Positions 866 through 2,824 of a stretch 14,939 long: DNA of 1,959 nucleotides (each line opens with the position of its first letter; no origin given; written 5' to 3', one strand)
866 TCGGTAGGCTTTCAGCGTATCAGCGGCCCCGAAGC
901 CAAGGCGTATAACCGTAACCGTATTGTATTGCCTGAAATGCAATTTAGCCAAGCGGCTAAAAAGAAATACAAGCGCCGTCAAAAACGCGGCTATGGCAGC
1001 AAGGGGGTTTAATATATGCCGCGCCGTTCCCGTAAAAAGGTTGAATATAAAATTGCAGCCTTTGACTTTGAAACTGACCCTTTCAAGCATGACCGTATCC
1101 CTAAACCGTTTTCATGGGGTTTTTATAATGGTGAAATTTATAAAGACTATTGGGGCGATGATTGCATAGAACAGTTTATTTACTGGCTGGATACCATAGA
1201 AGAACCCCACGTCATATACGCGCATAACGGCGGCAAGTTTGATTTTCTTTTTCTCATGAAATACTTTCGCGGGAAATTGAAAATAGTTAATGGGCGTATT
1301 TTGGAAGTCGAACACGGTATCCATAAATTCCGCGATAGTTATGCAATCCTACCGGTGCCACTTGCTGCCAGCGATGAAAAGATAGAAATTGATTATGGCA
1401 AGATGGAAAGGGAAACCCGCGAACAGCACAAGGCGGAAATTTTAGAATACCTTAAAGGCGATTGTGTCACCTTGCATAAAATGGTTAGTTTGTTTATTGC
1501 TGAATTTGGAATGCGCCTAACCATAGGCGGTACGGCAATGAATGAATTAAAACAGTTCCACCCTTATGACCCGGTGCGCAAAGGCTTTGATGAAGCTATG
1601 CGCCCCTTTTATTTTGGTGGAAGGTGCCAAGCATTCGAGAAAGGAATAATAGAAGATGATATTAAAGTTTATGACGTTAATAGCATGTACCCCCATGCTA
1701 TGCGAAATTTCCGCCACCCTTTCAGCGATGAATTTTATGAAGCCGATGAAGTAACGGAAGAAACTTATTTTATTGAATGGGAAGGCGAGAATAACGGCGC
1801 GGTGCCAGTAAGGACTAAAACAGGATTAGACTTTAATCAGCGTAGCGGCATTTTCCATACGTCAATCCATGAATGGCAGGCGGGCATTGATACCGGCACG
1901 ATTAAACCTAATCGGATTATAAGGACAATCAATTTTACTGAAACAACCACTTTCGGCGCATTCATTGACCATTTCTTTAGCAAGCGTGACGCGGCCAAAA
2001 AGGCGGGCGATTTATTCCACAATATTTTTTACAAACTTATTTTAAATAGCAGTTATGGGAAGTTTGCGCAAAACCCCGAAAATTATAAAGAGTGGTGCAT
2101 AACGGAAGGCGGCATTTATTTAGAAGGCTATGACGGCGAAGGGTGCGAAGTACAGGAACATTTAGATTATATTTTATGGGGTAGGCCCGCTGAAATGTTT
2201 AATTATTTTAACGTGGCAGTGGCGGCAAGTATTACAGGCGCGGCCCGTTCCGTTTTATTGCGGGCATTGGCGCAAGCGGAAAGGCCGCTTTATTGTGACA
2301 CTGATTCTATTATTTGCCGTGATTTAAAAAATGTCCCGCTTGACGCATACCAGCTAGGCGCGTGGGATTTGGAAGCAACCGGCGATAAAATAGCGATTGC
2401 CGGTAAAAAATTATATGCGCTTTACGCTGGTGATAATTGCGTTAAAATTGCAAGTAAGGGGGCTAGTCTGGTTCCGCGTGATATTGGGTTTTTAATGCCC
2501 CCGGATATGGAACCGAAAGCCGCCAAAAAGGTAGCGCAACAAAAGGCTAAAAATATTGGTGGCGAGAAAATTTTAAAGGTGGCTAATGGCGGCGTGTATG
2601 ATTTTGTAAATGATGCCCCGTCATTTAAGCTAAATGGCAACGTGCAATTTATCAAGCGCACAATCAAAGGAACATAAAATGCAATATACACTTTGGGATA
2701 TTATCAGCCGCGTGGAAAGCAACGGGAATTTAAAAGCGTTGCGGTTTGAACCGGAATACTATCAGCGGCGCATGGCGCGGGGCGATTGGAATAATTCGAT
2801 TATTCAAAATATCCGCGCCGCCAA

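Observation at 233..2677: Protein-primed replication module with priming Tyr190 and terminal GGGG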

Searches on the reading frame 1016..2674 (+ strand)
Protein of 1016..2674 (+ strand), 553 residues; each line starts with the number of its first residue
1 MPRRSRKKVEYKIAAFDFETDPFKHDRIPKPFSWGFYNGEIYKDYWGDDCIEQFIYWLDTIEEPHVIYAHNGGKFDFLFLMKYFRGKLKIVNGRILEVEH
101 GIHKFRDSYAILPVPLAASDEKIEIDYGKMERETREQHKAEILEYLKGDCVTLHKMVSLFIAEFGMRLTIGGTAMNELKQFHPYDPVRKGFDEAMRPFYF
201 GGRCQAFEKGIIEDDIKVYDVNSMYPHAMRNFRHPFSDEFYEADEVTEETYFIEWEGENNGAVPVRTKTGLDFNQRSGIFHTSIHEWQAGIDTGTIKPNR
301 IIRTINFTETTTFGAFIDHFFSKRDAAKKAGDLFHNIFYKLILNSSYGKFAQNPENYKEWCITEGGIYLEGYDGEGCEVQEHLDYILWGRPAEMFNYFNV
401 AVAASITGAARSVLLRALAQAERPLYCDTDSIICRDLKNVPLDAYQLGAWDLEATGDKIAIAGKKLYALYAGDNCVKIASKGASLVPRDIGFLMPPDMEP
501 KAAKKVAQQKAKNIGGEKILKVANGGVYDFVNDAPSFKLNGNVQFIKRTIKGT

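Call 13: search_protein_families(library=pfam, proteins=[window:1016-2674:+], max_evalue=0.01)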
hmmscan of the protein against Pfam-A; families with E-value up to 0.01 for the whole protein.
window:1016-2674:+ (553 aa): 2 families
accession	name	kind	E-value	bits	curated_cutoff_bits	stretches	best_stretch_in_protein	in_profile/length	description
PF03175.18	DNA_pol_B_2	-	2.1e-80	271.3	25.8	1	3-431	2-466/468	DNA polymerase type B, organellar and viral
PF13482.12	RNase_H_2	-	0.0015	19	22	0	16-87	3-82/165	RNase_H superfamily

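Call 14: search_solved_structures(query=window:1016-2674:+, max_evalue=0.01, show_alignments=2)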
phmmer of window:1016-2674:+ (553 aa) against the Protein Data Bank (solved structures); distinct sequences matched with E-value up to 0.01: 1.
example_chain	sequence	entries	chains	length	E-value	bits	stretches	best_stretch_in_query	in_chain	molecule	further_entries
1xhx_A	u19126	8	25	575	3.5e-06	29.5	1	118-467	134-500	DNA polymerase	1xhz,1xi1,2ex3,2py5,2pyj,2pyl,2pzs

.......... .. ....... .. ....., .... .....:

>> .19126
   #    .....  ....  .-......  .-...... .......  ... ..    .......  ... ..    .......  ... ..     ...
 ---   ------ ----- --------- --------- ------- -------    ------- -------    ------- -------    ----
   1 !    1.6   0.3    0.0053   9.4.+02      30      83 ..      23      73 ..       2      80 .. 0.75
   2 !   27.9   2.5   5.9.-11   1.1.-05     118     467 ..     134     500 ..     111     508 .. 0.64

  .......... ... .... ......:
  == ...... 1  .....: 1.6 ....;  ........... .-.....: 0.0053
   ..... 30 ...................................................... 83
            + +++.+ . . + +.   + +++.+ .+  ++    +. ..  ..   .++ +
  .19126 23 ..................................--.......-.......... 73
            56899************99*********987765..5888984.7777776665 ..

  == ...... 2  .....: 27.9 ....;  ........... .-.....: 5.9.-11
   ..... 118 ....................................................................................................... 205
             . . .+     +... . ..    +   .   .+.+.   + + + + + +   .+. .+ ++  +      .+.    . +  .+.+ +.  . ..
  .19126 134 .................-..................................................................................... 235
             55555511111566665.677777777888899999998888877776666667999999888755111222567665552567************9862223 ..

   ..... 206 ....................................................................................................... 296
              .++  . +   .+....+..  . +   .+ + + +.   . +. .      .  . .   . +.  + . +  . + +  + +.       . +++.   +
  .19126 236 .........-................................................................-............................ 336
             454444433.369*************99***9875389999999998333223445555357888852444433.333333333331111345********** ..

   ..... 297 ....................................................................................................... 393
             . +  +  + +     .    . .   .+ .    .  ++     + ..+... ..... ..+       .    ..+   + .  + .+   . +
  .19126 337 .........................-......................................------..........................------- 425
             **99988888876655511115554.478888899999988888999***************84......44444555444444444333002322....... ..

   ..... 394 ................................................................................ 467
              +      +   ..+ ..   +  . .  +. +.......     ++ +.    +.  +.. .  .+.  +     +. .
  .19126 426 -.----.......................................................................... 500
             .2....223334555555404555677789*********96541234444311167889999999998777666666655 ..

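Call 29: find_homologous_proteins(query=window:1016-2674:+, max_evalue=1e-10)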
Query window:1016-2674:+ (553 aa): 4215 proteins with E <= 1e-10 among 8000 candidates; the best 120 are listed.
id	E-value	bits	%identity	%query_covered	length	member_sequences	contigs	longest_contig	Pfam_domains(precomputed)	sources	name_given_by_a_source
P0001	0.0e+0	1256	95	100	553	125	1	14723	PF03175.19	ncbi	ncbi:DNA polymerase [Enterobacteria phage PRDvermilion]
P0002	0.0e+0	1048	80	99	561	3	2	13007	PF03175.19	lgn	-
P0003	9.6e-285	964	73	99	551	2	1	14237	PF03175.19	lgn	-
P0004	2.7e-271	920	70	99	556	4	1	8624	PF03175.19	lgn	-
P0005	7.8e-267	905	69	100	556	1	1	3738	PF03175.19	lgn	-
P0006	1.7e-258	877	67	100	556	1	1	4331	PF03175.19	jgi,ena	-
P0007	1.0e-185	637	53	99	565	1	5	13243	PF03175.19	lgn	-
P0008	1.3e-175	604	53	98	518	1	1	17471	PF03175.19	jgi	jgi:DNA polymerase type B, organellar and viral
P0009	4.2e-172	592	50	100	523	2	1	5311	PF03175.19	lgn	-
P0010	4.6e-171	589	51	99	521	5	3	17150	PF03175.19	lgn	-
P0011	1.7e-170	587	51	98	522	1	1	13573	PF03175.19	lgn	-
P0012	6.0e-170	585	50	99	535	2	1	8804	PF03175.19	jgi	jgi:hypothetical protein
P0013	8.5e-169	581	50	98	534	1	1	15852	PF03175.19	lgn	-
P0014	2.6e-165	570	50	99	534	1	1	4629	PF03175.19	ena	-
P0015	5.1e-165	569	49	99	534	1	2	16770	PF03175.19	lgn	-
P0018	3.5e-163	563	48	99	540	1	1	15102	PF03175.19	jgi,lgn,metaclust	metaclust:\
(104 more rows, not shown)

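Call 32: find_encoding_contigs(protein=P0002, flank=10000, max_places=2)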
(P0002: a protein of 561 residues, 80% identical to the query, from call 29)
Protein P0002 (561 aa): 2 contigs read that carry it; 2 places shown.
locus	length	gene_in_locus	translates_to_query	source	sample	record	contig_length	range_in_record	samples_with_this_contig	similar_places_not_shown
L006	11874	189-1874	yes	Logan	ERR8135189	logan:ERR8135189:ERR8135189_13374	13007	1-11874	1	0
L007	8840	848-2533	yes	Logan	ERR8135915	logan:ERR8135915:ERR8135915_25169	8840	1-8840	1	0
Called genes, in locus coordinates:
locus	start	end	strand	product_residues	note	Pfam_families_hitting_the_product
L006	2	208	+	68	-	?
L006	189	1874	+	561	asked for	PF03175:DNA_pol_B_2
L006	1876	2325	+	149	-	PF11860:Muramidase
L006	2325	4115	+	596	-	PF09214:Prd1-P2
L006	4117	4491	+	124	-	PF08948:PRD1_P5_spike_N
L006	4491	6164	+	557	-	PF08948:PRD1_P5_spike_N, PF01391:Collagen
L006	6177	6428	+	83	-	-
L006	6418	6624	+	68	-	-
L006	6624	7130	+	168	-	-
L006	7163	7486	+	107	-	-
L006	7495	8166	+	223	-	-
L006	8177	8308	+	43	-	-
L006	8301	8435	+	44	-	-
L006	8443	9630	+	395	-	PF09018:Phage_Capsid_P3_N, PF25514:P3_C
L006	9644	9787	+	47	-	-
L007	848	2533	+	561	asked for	PF03175:DNA_pol_B_2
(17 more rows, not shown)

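Call 33: find_encoding_contigs(protein=P0003, flank=10000, max_places=2)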
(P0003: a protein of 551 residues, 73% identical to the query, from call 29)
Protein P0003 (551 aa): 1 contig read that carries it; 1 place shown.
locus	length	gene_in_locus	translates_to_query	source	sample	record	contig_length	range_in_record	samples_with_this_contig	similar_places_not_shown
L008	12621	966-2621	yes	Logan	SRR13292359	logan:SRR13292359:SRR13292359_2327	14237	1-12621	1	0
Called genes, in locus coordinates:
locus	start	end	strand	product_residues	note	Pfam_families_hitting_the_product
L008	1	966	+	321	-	?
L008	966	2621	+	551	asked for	PF03175:DNA_pol_B_2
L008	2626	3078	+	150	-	PF11860:Muramidase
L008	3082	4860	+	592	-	-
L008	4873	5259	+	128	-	PF08948:PRD1_P5_spike_N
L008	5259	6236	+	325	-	PF08948:PRD1_P5_spike_N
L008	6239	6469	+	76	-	-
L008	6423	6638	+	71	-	-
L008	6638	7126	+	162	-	-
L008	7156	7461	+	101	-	-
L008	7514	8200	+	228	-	-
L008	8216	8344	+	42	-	-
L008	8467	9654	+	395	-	PF09018:Phage_Capsid_P3_N, PF25514:P3_C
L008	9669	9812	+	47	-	-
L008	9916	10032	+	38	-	-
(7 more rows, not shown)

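Call 34: find_encoding_contigs(protein=P0007, flank=10000, max_places=1)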
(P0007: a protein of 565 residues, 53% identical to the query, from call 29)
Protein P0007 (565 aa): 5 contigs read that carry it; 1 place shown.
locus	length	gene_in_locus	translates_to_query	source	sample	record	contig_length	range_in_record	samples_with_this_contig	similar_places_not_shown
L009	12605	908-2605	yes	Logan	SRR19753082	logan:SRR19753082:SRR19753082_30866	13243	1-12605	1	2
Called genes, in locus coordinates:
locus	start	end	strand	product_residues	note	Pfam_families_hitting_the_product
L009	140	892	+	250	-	-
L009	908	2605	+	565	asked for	PF03175:DNA_pol_B_2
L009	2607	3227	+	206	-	-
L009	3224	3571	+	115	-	PF08948:PRD1_P5_spike_N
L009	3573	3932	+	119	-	PF08948:PRD1_P5_spike_N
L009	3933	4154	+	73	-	-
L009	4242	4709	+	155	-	-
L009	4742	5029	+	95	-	-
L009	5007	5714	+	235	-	-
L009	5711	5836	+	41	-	-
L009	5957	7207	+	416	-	PF09018:Phage_Capsid_P3_N, PF25514:P3_C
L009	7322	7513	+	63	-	-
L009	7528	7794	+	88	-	-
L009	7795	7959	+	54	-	PF11087:PRD1_DD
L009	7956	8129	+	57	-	PF11087:PRD1_DD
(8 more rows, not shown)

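Call 35: find_encoding_contigs(protein=P0008, flank=10000, max_places=1)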
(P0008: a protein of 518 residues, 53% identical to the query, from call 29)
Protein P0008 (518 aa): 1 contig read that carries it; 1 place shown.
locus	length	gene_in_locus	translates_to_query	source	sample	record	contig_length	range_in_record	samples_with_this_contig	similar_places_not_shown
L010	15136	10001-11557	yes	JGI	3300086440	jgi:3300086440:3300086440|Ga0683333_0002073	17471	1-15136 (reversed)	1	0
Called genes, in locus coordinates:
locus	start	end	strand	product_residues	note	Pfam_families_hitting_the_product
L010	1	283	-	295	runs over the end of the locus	PF13884:Peptidase_S74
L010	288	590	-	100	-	-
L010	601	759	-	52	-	PF11087:PRD1_DD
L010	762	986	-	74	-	PF11087:PRD1_DD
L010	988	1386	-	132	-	-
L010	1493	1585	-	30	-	-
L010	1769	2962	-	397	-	PF09018:Phage_Capsid_P3_N, PF25514:P3_C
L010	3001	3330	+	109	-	-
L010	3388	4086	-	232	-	-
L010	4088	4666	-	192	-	-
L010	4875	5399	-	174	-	-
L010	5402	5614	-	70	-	-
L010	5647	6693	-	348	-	-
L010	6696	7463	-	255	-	PF08948:PRD1_P5_spike_N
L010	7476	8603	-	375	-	-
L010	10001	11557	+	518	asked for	PF03175:DNA_pol_B_2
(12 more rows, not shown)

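Call 36: find_encoding_contigs(protein=P0018, flank=10000, max_places=1)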
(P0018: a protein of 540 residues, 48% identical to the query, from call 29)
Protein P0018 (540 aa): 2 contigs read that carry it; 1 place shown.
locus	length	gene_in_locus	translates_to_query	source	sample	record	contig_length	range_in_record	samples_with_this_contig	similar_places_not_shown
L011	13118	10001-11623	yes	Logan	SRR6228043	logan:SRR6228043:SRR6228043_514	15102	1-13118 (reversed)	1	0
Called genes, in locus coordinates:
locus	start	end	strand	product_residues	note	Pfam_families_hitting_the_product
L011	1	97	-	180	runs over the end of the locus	PF01464:SLT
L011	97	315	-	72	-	-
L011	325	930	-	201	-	-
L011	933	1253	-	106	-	-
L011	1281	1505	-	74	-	PF11087:PRD1_DD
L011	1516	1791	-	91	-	-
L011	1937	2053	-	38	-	-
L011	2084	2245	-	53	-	-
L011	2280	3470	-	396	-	PF09018:Phage_Capsid_P3_N, PF25514:P3_C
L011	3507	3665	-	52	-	-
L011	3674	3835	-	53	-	-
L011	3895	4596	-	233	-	-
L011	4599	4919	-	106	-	-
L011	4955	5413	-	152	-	-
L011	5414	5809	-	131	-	-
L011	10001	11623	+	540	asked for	PF03175:DNA_pol_B_2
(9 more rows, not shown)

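Call 42: predict_structure(alignment_id=A1)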
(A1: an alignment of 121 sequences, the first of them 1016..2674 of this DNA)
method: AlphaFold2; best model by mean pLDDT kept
length: 553 residues; sequences in the alignment: 121
mean_pLDDT: 95.1   pTM: 0.90
mean pLDDT of the five models: 95.1, 95.0, 94.8, 94.7, 94.6
residues with pLDDT >= 90: 508; 70-90: 42; 50-70: 3; < 50: 0
segments of 3 or more residues with pLDDT < 50: none
pLDDT, mean of each block of 10 residues (from residue 1): 75 97 95 98 98 98 97 89 95 94 97 91 92 98 98 97 96 95 89 96 95 98 96 96 98 98 95 97 99 98 98 97 96 96 92 90 94 93 95 89 97 98 97 98 96 98 96 97 90 95 96 97 96 93 94 82
secondary structure, 60 per line:
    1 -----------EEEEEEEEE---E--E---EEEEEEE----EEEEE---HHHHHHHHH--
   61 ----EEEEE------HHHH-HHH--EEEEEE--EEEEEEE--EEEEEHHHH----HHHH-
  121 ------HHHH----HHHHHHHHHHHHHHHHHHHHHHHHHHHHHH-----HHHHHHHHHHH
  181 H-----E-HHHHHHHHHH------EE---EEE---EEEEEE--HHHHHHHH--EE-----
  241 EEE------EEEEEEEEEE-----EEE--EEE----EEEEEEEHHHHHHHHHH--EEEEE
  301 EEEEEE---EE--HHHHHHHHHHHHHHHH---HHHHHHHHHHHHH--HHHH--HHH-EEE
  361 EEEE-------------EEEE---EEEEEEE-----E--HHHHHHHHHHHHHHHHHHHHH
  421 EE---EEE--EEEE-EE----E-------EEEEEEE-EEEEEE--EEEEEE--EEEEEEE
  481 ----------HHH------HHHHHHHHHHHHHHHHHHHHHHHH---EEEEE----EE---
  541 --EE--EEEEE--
elements in order: E12-20 E31-37 E42-46 H50-58 E65-69 H76-79 E86-91 E94-100 E103-107 H108-111 H116-119 H127-130 H135-164 H170-181 H189-198 E210-212 E216-221 H224-231 E241-243 E250-259 E265-267 E270-272 E277-283 H284-293 E296-306 H314-329 H333-345 H348-351 E358-364 E378-381 E385-391 H400-420 E426-428 E431-434 E450-456 E458-463 E466-471 E474-480 H500-523 E527-531 E547-551

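Call 46: fold_search(model_id=the predicted structure, library=pdb)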
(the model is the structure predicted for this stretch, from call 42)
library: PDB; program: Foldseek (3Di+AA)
matches with E <= 10: 455; with E <= 0.001: 140
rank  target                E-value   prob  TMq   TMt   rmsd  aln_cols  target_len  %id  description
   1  2pzs_B                8.2e-25  1.00  0.69  0.68   6.4       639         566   20  Phi29 DNA polymerase complexed with primer-template DNA (post-translocation binary complex) (released 2007-07-17)
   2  1xhx_A                1.3e-24  1.00  0.71  0.68   5.9       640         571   21  Phi29 DNA Polymerase, orthorhombic crystal form (released 2004-12-07)
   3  2pzs_C                1.8e-24  1.00  0.70  0.69   5.9       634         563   21  Phi29 DNA polymerase complexed with primer-template DNA (post-translocation binary complex) (released 2007-07-17)
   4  2pyj_B                3.0e-24  1.00  0.68  0.66   6.5       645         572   19  Phi29 DNA polymerase complexed with primer-template DNA and incoming nucleotide substrates (ternary complex) (released 2007-07-17)
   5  2pzs_D                8.1e-24  1.00  0.66  0.65   7.3       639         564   19  Phi29 DNA polymerase complexed with primer-template DNA (post-translocation binary complex) (released 2007-07-17)
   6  2ex3_A                8.6e-24  1.00  0.71  0.69   5.8       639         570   20  Bacteriophage phi29 DNA polymerase bound to terminal protein (released 2006-03-14)
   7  2py5_B                1.1e-23  1.00  0.71  0.70   5.9       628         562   19  Phi29 DNA polymerase complexed with single-stranded DNA (released 2007-07-17)
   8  2pyj_A                1.1e-23  1.00  0.69  0.67   6.2       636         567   20  Phi29 DNA polymerase complexed with primer-template DNA and incoming nucleotide substrates (ternary complex) (released 2007-07-17)
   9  2py5_A                3.5e-23  1.00  0.69  0.68   6.1       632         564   20  Phi29 DNA polymerase complexed with single-stranded DNA (released 2007-07-17)
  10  7om3_A                9.7e-13  1.00  0.40  0.32  10.2       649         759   15  Crystal structure of KOD DNA Polymerase in a binary complex with Hypoxanthine containing template (released 2021-10-13)
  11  5vu6_A                1.4e-12  1.00  0.39  0.31   9.5       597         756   14  TNA polymerase binary complex with primer/template duplex (released 2017-12-06)
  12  4k8x_A                2.0e-12  1.00  0.41  0.32   8.6       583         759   15  Binary complex of 9N DNA polymerase in the replicative state (released 2013-06-26)
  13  7tqw_A                2.2e-12  1.00  0.40  0.31  10.0       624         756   15  Kod RSGA incorporating PMT, n+2 (released 2022-08-31)
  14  6is7_A                3.0e-12  1.00  0.40  0.32   8.9       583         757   14  Structure of 9N-I DNA polymerase incorporation with dA in the active site (released 2019-08-28)
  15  7b0f_A                4.1e-12  1.00  0.40  0.32   9.1       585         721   16  TgoT_6G12 Binary complex (released 2020-12-30)
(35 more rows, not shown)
